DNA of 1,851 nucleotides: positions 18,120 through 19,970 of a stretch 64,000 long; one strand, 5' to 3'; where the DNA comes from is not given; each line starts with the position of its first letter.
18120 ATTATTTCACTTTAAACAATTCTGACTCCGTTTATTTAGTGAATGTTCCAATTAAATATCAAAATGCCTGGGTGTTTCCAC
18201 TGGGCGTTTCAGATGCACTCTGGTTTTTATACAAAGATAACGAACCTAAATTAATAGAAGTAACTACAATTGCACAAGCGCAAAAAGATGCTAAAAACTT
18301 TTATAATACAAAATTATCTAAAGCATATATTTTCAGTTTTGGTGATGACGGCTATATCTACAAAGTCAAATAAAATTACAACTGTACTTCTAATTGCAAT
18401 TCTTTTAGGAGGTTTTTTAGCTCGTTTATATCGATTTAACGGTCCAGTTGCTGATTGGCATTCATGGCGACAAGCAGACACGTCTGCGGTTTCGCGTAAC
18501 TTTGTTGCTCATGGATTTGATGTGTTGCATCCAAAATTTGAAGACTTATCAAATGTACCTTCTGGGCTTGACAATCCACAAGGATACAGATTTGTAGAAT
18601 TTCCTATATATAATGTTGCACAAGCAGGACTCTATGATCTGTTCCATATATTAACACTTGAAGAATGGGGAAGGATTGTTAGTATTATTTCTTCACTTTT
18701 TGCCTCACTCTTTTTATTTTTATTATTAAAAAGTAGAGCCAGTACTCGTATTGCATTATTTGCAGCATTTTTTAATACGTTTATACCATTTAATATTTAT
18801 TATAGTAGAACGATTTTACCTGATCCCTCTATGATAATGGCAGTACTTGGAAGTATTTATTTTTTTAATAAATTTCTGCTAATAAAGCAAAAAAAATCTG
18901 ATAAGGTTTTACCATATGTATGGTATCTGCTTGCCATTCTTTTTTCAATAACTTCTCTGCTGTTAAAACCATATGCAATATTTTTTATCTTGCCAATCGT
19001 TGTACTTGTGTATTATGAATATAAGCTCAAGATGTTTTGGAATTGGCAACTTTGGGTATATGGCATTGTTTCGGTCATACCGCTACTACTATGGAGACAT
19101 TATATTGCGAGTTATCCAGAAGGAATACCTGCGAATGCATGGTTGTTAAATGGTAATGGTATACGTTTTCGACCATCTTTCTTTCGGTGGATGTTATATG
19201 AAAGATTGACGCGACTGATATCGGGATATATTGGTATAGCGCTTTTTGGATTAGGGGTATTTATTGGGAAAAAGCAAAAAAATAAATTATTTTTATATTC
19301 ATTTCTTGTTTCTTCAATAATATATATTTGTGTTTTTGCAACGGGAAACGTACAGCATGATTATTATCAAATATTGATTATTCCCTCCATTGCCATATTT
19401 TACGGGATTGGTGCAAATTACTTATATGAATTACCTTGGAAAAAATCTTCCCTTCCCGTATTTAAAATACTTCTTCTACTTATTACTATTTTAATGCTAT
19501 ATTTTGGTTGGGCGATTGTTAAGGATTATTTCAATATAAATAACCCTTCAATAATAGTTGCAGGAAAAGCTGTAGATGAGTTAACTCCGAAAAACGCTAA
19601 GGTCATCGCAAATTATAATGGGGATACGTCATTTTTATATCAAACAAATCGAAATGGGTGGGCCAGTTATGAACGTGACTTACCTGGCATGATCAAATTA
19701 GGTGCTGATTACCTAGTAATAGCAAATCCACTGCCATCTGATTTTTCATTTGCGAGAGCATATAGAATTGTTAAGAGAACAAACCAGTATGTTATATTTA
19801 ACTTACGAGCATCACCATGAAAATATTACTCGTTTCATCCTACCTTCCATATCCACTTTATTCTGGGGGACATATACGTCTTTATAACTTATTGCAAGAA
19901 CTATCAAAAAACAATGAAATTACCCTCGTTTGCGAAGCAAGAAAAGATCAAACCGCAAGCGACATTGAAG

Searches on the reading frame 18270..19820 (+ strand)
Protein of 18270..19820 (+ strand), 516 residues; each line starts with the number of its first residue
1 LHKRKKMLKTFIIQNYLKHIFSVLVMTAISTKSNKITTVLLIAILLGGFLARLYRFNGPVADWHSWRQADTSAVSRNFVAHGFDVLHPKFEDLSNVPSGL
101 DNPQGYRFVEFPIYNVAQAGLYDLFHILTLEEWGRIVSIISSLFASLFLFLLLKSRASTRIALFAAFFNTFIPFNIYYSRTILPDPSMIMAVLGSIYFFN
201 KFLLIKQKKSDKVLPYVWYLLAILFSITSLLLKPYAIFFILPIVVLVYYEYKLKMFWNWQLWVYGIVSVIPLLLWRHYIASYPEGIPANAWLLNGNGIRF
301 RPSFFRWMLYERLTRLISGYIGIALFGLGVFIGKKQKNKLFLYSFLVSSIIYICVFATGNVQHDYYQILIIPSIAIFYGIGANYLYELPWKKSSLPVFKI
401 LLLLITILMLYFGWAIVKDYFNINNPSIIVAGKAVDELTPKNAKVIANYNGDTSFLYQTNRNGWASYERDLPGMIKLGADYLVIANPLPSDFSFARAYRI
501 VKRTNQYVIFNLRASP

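Call 66: search_protein_families(library=pfam, proteins=[window:18270-19820:+], max_evalue=0.00001)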
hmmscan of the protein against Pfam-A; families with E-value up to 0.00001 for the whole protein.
window:18270-19820:+ (516 aa): 1 family
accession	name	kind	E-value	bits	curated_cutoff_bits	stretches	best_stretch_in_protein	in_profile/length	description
PF13231.12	PMT_2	-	4.7e-07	30.6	26.1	1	132-275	22-160/160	Dolichyl-phosphate-mannose-protein mannosyltransferase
